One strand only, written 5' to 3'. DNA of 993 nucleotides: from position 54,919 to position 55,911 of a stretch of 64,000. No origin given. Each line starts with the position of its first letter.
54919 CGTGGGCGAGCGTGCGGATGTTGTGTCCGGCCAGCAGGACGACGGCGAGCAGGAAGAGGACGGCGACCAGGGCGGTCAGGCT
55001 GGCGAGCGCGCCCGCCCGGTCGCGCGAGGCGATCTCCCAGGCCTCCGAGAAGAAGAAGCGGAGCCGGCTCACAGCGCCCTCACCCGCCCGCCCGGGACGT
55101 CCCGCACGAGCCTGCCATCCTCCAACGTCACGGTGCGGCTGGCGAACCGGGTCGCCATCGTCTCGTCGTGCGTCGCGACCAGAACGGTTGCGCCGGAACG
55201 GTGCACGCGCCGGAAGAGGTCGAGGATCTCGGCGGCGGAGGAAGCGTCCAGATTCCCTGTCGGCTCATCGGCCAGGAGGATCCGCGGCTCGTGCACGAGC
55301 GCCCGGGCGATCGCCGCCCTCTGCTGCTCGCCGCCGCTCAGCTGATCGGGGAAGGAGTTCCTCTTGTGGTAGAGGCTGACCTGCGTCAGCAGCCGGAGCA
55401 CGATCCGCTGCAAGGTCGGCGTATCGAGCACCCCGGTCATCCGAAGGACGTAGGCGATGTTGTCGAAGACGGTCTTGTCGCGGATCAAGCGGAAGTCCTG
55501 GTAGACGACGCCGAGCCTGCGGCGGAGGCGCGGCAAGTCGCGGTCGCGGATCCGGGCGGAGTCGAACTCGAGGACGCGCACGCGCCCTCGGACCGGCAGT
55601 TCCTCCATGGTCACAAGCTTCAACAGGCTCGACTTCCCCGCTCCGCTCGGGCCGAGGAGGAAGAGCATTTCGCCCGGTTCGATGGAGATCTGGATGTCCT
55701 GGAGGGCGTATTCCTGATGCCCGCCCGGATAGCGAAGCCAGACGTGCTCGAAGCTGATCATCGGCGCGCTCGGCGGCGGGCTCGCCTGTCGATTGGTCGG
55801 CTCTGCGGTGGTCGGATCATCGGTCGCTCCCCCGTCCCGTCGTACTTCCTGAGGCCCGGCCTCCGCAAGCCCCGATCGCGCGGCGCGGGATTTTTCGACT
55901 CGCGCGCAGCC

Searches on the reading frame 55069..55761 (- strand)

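Call 92: search_protein_families(library=pfam, proteins=[window:55069-55761:-], max_evalue=0.0001)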
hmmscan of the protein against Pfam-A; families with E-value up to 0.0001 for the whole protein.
window:55069-55761:- (230 aa): 2 families
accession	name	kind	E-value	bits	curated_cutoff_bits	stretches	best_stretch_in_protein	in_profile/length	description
PF00005.33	ABC_tran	-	4.9e-33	115.1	25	1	20-168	1-136/137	ABC transporter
PF13304.12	AAA_21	-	2.3e-07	31.7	27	0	107-199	176-299/304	AAA domain, putative AbiEii toxin, Type IV TA system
